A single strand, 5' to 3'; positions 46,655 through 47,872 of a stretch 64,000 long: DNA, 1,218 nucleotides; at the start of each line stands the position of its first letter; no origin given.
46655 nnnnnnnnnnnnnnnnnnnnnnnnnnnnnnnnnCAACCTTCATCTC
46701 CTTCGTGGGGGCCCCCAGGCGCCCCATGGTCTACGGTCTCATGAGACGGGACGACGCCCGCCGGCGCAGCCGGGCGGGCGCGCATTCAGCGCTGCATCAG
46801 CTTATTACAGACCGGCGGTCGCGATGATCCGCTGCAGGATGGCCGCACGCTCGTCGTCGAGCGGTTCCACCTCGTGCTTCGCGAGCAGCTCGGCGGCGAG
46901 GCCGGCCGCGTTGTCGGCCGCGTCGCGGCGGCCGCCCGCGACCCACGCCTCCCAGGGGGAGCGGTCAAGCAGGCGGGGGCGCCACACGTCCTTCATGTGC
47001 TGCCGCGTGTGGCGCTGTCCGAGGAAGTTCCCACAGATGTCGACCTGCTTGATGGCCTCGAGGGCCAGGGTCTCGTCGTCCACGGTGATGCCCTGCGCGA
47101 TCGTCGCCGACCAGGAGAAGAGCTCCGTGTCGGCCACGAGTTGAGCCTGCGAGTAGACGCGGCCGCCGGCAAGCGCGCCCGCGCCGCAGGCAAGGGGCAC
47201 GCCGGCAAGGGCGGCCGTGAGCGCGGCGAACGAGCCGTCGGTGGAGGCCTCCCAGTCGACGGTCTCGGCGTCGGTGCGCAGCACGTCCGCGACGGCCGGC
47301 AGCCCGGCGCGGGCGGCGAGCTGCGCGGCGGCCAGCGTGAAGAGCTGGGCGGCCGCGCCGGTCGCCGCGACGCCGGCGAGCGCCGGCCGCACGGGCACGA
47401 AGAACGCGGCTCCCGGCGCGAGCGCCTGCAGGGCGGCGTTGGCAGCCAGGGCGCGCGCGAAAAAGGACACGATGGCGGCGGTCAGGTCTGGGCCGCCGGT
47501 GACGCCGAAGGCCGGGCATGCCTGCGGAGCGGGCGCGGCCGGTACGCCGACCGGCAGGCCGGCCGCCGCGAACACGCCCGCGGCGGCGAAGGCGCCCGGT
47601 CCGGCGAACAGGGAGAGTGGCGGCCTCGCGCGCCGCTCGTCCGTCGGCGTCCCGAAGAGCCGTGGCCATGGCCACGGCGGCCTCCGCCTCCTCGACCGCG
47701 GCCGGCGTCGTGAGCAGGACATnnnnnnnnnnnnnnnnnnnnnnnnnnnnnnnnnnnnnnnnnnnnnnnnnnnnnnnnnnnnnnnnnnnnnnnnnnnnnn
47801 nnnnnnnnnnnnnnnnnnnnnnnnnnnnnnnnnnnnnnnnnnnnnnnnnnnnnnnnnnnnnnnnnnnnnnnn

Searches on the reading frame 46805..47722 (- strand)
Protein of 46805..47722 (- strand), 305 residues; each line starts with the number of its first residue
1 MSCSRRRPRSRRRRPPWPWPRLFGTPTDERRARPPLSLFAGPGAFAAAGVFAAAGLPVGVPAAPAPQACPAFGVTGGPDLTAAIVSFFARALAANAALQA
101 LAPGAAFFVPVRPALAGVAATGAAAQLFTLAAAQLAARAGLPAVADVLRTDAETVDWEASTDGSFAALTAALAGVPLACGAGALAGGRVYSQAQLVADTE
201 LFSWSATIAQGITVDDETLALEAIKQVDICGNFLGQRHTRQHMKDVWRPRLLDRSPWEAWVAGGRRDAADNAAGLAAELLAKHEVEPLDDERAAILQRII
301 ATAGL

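Call 8: search_protein_families(library=pfam, proteins=[window:46805-47722:-])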
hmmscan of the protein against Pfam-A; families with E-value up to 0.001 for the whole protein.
window:46805-47722:- (305 aa): 1 family
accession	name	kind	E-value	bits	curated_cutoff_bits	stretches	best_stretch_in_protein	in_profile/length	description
PF06253.16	MTTB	-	2.1e-31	109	25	1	80-301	265-493/500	Trimethylamine methyltransferase (MTTB)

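Call 9: search_protein_families(library=ncbifam, proteins=[window:46805-47722:-])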
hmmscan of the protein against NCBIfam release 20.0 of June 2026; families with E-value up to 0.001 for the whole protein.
window:46805-47722:- (305 aa): 1 family
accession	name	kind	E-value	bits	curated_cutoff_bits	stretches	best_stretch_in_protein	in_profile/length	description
TIGR02369.2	trimeth_pyl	equivalog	4.7e-41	140.8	525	1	119-303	283-468/469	[trimethylamine--corrinoid protein] Co-methyltransferase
